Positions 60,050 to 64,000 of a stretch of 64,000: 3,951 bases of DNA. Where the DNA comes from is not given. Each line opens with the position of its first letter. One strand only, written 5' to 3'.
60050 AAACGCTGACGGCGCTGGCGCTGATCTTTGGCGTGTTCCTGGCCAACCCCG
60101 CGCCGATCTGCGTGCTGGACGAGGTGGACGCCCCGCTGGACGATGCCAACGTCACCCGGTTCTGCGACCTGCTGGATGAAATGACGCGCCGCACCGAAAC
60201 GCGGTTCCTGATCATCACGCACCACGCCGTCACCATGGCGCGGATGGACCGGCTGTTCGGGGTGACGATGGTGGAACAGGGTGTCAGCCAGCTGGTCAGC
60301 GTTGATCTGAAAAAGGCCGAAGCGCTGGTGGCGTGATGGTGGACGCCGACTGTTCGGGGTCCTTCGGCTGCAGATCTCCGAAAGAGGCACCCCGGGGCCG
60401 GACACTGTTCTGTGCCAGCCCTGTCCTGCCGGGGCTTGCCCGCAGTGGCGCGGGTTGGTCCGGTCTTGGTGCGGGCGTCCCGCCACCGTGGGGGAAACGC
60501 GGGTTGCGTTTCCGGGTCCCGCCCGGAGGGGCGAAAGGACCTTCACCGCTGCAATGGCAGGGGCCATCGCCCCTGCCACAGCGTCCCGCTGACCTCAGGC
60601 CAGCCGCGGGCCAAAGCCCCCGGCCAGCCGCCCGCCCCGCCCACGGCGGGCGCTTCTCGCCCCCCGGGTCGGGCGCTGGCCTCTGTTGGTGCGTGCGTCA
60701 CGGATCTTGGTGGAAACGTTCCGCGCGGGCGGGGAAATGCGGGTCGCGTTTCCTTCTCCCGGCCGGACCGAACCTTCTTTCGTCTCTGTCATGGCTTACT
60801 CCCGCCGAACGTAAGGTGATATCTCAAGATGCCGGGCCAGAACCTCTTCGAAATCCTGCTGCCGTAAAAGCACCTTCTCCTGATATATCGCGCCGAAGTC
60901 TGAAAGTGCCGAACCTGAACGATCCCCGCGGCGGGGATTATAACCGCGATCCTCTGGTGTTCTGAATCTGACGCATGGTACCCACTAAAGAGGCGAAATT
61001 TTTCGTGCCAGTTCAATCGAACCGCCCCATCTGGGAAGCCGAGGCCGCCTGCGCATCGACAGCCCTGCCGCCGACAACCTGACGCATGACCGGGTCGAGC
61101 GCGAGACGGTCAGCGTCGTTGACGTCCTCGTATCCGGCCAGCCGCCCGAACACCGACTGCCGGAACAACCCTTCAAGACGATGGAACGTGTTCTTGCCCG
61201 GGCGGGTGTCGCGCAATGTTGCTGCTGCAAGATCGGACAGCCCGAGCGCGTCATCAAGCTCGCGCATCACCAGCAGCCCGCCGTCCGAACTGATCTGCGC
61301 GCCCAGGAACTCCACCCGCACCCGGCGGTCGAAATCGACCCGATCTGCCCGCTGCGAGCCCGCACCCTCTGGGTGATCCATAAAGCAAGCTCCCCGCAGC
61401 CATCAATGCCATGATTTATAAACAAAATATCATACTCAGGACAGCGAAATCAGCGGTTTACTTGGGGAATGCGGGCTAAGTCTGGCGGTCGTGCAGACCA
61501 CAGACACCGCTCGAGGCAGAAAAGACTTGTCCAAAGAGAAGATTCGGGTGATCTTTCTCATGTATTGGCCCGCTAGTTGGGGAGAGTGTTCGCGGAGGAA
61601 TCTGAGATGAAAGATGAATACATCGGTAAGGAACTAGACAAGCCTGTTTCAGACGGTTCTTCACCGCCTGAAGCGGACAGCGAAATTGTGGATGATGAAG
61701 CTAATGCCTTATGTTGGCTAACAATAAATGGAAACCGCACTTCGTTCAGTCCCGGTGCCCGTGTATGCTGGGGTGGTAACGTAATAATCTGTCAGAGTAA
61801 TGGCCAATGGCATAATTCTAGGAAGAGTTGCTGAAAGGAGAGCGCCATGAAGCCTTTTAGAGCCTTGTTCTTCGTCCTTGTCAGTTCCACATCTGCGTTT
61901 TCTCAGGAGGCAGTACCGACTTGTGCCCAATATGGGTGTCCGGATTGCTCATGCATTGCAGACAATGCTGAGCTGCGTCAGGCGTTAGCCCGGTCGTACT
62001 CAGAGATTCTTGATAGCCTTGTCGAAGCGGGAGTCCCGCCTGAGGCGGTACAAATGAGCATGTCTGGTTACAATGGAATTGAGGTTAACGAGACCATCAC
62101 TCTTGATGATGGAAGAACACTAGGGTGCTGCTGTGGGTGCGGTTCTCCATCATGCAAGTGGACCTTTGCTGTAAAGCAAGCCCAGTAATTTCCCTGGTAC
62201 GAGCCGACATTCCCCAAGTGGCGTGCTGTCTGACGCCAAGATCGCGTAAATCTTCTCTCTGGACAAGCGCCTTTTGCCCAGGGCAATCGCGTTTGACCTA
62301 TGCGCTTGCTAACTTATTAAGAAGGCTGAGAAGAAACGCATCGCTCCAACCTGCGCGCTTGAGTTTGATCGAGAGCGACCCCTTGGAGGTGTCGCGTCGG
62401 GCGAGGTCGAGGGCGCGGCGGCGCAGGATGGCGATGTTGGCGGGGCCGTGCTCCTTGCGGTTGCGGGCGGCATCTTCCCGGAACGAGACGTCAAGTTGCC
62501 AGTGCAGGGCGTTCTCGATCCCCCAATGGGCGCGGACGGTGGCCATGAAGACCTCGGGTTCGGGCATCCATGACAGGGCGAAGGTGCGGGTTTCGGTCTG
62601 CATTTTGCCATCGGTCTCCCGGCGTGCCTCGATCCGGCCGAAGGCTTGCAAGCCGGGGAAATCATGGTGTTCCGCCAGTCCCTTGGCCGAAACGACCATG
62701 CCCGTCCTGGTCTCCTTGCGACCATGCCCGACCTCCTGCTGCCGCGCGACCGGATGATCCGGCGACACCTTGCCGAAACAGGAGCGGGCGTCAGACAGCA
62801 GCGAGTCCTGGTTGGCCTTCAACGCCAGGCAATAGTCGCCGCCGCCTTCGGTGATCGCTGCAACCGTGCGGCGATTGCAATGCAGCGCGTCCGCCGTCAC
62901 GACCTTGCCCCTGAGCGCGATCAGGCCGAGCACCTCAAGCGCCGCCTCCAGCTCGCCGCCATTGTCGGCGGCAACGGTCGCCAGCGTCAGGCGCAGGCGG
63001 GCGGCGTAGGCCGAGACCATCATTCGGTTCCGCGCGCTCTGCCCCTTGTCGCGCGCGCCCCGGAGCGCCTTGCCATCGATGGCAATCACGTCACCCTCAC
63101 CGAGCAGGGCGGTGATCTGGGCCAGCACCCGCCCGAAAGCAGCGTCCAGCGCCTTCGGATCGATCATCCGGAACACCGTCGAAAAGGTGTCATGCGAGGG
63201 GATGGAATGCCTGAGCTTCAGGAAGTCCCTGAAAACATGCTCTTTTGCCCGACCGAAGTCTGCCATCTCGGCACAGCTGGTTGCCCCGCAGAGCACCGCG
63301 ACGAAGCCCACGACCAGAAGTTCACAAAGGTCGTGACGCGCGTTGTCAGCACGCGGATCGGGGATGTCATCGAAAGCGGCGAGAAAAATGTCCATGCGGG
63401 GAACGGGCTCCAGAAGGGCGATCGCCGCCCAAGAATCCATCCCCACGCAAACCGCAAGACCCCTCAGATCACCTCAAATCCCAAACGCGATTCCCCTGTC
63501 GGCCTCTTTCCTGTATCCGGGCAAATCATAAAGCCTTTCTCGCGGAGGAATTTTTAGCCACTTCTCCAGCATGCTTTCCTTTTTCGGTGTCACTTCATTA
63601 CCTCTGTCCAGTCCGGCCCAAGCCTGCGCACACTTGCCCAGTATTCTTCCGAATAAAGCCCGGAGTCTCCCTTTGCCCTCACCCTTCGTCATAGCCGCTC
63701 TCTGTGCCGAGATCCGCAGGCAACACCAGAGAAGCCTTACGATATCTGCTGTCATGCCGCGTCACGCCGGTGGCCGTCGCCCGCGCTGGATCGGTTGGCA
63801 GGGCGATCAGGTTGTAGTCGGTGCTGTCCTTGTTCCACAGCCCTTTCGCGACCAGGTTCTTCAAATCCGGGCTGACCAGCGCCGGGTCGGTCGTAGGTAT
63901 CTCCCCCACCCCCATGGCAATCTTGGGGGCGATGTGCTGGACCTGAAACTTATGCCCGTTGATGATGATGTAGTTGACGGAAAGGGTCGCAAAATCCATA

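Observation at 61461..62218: Low-GC two-gene cysteine-rich cassette bounded exactly by IS1380 ends (composite-transposon relic)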

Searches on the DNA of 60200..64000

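Call 99: search_rna_families(source=window, start=60200, end=64000, threshold=evalue, max_evalue=0.1)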
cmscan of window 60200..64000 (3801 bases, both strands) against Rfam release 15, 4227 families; matches with E-value up to 0.1: 0.
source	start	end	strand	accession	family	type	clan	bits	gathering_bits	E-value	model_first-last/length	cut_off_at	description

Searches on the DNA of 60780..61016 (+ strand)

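Call 70: search_dna_similar(query=window:60780-61016:+, collection=plasmids, mode=distant, max_evalue=0.01, max_rows=8)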
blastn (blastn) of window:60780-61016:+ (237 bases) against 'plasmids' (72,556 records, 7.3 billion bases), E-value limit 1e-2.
No match.

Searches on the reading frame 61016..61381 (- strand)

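Call 7: search_protein_families(library=pfam, proteins=[window:61016-61381:-], max_evalue=0.1)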
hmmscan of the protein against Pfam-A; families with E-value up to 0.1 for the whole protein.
window:61016-61381:- (122 aa): 1 family
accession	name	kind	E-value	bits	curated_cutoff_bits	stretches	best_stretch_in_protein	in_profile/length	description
PF13701.12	DDE_Tnp_1_4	-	8.4e-32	110.4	34.7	1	15-121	3-106/435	Transposase DDE domain group 1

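Call 8: search_protein_families(library=ncbifam, proteins=[window:61016-61381:-], max_evalue=0.1)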
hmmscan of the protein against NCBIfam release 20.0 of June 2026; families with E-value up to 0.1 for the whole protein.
window:61016-61381:- (122 aa): 1 family
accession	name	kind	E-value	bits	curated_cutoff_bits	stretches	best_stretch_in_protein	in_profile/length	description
NF033539.1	transpos_IS1380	equivalog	2.2e-22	79.3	180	1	22-121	1-95/419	IS1380 family transposase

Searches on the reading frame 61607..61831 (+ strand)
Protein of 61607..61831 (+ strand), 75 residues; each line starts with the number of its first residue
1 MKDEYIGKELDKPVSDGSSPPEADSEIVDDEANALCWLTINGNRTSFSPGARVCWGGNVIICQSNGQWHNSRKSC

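Call 7: search_protein_families(library=pfam, proteins=[window:61607-61831:+], max_evalue=0.1)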
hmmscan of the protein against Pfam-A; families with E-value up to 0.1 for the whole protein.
window:61607-61831:+ (75 aa): 0 families

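Call 8: search_protein_families(library=ncbifam, proteins=[window:61607-61831:+], max_evalue=0.1)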
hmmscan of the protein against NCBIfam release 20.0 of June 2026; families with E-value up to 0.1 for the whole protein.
window:61607-61831:+ (75 aa): 0 families

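Call 10: find_homologous_proteins(query=window:61607-61831:+, max_evalue=0.01)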
Query window:61607-61831:+ (75 aa): 2 proteins with E <= 0.01 among 2 candidates.
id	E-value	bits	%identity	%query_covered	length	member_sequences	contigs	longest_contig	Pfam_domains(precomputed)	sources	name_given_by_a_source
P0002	3.6e-46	172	100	100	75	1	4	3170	-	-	-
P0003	2.7e-13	67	59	89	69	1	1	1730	-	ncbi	-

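Call 11: find_encoding_contigs(protein=P0003, flank=10000)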
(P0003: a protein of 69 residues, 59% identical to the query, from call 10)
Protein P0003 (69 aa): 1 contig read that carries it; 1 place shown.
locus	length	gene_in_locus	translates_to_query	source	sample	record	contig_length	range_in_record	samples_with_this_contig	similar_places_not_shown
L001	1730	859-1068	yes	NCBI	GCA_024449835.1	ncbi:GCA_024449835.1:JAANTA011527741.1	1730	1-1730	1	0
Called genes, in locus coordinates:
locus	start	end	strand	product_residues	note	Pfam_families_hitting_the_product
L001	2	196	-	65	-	?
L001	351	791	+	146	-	-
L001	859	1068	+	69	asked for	-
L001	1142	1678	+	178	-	-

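Call 12: find_encoding_contigs(protein=P0002, flank=10000)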
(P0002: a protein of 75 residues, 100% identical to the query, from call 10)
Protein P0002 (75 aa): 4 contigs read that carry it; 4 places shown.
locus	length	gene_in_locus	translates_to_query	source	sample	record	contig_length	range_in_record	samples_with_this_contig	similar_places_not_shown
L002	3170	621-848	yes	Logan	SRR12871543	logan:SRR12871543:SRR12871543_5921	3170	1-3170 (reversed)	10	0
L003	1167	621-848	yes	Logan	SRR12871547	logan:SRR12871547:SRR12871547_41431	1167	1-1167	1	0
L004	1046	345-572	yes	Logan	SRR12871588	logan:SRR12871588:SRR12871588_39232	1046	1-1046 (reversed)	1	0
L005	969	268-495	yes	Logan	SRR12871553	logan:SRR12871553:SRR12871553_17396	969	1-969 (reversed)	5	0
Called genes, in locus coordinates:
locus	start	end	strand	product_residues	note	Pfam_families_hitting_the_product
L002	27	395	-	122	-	PF13701:DDE_Tnp_1_4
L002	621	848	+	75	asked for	-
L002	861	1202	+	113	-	-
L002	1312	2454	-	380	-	PF13808:DDE_Tnp_1_assoc, PF01609:DDE_Tnp_1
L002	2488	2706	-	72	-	-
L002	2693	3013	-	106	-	-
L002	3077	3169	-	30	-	?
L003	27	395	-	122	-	PF13701:DDE_Tnp_1_4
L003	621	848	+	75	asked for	-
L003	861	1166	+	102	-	?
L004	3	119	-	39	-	?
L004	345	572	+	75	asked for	-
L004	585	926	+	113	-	-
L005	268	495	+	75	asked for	-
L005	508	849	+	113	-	-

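Call 20: find_related_loci(query=A1, collection=genome_contigs, flank=10000)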
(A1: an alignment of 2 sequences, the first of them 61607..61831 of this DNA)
Query A1 (75 aa) in genome_contigs; peptide patterns used: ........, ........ (x = any residue, [..] = any of these).
10 stretches matched a pattern; 1 encode a relative of the query (tblastn E <= 1e-3); 1 distinct loci.
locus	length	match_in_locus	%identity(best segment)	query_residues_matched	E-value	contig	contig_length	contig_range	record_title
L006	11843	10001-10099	51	38-74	2e-5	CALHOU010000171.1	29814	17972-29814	MAG: uncultured Granulosicoccaceae bacterium isolate R3_Bin_Bin_131_1 genome assembly, contig: c_000002724372, whole gen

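Call 61: predict_structure(alignment_id=A1)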
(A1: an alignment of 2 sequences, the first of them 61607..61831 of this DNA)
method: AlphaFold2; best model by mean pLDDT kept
length: 75 residues; sequences in the alignment: 2
mean_pLDDT: 72.7   pTM: 0.48
mean pLDDT of the five models: 72.7, 70.3, 68.7, 68.3, 64.2
residues with pLDDT >= 90: 27; 70-90: 15; 50-70: 15; < 50: 18
segments of 3 or more residues with pLDDT < 50: 1-4, 9-11, 24-26, 28-31
pLDDT, mean of each block of 10 residues (from residue 1): 47 52 50 78 91 92 92 87
secondary structure, 60 per line:
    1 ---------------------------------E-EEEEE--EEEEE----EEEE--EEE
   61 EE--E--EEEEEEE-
elements in order: E36-40 E43-47 E52-55 E58-62 E68-74

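Call 64: fold_search(model_id=the predicted structure, library=pdb)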
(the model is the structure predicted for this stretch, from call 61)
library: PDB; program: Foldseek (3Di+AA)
matches with E <= 10: 350; with E <= 0.001: 0
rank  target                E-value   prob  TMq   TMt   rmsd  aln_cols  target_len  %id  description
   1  7wn4_E                1.4e-01  0.72  0.36  0.06   8.0        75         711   27  Cryo-EM structure of VWF D'D3 dimer (wild type) complexed with D1D2 at 3.4 angstron resolution (1 unit) (released 2022-05-18)
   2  8d3d_A                1.9e-01  0.87  0.34  0.03   3.8        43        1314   30  VWF tubule derived from dimeric D1-A1 (released 2022-07-06)
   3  2mhp_MODEL_1_A        2.6e-01  0.93  0.36  0.27   3.1        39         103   23  Solution structure of the major factor VIII binding region on von Willebrand factor (released 2014-05-14)
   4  7prl                  3.5e-01  0.84  0.35  0.09   3.3        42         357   19  MUC2 D1 with Cu(II) (released 2022-10-26)
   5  2xtt_A                4.3e-01  0.85  0.30  0.57   2.6        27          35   33  Bovine trypsin in complex with evolutionary enhanced Schistocerca gregaria protease inhibitor 1 (SGPI-1-P02) (released 2010-11-10)
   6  8d3c_A                4.6e-01  0.72  0.34  0.03   3.8        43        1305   30  VWF tubule derived from monomeric D1-A1 (released 2022-07-06)
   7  7zwh_D                5.2e-01  0.77  0.36  0.03   3.7        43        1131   23  VWF Tubules of D1D2 and D'D3A1 domains (released 2022-07-13)
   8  7pov_C                5.2e-01  0.72  0.35  0.08   3.7        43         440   23  MUC2 Tubules of D1D2D3 domains (released 2022-02-16)
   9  7pp6_B                5.5e-01  0.75  0.36  0.03   3.7        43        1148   23  MUC2 Tubules of D1D2D3 domains (released 2022-02-16)
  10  7pmv_B                6.7e-01  0.47  0.33  0.03   3.9        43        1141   30  VWF Tubules of D1D2D'D3 domains (released 2022-02-23)
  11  6n29_B                8.1e-01  0.87  0.39  0.07   2.5        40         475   22  Crystal structure of monomeric von Willebrand Factor D`D3 assembly (released 2019-01-23)
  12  6rbf_A                8.1e-01  0.77  0.38  0.09   2.5        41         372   20  Mucin 2 D3 domain (released 2019-08-14)
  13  5n76_A                8.6e-01  0.41  0.26  0.30   6.3        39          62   23  Crystal structure of the apo-form of the CO dehydrogenase accessory protein CooT from Rhodospirillum rubrum (released 2017-05-10)
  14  9qj5_D                8.6e-01  0.18  0.25  0.06  10.3        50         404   20  Structure of the Complement classical and lectin pathway proconvertase, C4b2 (released 2025-12-24)
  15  8oer_C                9.2e-01  0.63  0.37  0.08   3.6        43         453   21  MUC5B amino acids 26-1435 (released 2024-03-27)
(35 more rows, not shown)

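Call 74: search_dna_similar(query=window:61607-61831:+, collection=plasmids, mode=protein, max_evalue=0.01, max_rows=15)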
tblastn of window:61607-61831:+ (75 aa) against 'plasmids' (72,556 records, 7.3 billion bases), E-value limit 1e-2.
No match.

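Call 75: find_related_loci(query=A1, collection=metagenome_contigs, flank=5000)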
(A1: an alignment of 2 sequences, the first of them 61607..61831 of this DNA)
Query A1 (75 aa) in metagenome_contigs; peptide patterns used: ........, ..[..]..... (x = any residue, [..] = any of these).
275 stretches matched a pattern; 1 encode a relative of the query (tblastn E <= 1e-3); 1 distinct loci.
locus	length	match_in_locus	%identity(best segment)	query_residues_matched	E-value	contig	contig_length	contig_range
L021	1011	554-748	48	9-75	2e-18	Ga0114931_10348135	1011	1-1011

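Call 77: find_related_loci(query=A1, collection=viral_contigs, flank=5000)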
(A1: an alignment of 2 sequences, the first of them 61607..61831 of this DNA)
Query A1 (75 aa) in viral_contigs; peptide patterns used: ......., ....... (x = any residue, [..] = any of these).
24 stretches matched a pattern, but none encodes a relative of the query by tblastn (E <= 1e-3).

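Call 81: search_protein_families(library=pfam, proteins=[L001:1142-1675:+, L001:351-788:+, L021:539-748:+], max_evalue=1)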
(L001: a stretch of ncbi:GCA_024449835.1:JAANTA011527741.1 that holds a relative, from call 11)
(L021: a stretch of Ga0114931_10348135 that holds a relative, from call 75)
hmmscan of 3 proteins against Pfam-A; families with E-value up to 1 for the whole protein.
L001:1142-1675:+ (178 aa): 1 family
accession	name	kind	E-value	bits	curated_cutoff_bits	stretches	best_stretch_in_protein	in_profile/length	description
PF08139.17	LPAM_1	-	0.011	16.6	20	1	1-18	1-18/18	Prokaryotic membrane lipoprotein lipid attachment site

L001:351-788:+ (146 aa): 0 families

L021:539-748:+ (70 aa): 1 family
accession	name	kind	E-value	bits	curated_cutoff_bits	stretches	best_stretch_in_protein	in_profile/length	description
PF07383.17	DUF1496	-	0.00092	19.1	20.2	1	31-65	9-43/53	Protein of unknown function (DUF1496)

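Call 83: search_protein_families(library=pfam, alignment_id=A6, max_evalue=10)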
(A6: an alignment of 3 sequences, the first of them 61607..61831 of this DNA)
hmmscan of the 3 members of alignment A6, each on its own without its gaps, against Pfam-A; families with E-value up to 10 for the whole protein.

A. member 1, window:61607-61831:+ (75 aa): 1 family
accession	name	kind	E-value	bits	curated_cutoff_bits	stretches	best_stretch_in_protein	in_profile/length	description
PF08709.17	Ins145_P3_rec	-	0.21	11.2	23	1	32-65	138-172/213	Inositol 1,4,5-trisphosphate/ryanodine receptor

B. families by the number of members that match (of 3 scanned): 2 families
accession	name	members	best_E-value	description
PF07383.17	DUF1496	2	0.0009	Protein of unknown function (DUF1496)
PF08709.17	Ins145_P3_rec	1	0.21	Inositol 1,4,5-trisphosphate/ryanodine receptor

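Call 84: search_solved_structures(query=A6, max_evalue=10)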
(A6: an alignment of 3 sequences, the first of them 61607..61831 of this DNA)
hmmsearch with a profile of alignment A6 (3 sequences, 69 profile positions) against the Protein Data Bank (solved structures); distinct sequences matched with E-value up to 10: 8.
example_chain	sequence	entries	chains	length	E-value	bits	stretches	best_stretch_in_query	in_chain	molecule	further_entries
4los_A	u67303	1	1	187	0.17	15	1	55-69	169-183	Complement C1s subcomponent heavy chain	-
8w18_A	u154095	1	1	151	0.28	14.4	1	55-69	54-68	Complement C1s subcomponent heavy chain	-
5ubm_B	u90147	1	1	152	0.28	14.4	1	55-69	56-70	Complement C1s subcomponent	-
4lot_A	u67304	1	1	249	0.61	13.3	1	55-69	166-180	Complement C1s subcomponent heavy chain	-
1s6v_B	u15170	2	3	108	0.77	13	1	22-51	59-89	Cytochrome c, iso-1 | Cytochrome c iso-1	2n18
2b11_B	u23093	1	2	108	1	12.6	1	22-51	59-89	Cytochrome c iso-1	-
4j1y_A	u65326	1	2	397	1.1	12.5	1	55-69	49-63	Complement C1s subcomponent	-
8brp_A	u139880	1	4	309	1.2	12.3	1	24-61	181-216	Peptide arginase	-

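Call 96: search_protein_families(library=padloc, proteins=[window:61607-61831:+, L001:1142-1675:+, L001:351-788:+], max_evalue=0.1)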
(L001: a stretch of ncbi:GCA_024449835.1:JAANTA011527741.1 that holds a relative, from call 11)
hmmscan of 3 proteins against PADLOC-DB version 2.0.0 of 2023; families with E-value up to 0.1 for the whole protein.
window:61607-61831:+ (75 aa): 0 families

L001:1142-1675:+ (178 aa): 0 families

L001:351-788:+ (146 aa): 0 families

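Call 97: search_protein_families(library=phrogs, proteins=[window:61607-61831:+, L001:1142-1675:+, L001:351-788:+], max_evalue=0.1)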
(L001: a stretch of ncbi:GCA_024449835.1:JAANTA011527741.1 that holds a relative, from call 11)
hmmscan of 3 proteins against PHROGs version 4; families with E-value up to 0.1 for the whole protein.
window:61607-61831:+ (75 aa): 0 families

L001:1142-1675:+ (178 aa): 0 families

L001:351-788:+ (146 aa): 1 family
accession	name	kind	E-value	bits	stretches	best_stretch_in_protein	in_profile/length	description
phrog_7902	-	unknown function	0.037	15.4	1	73-112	8-47/112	-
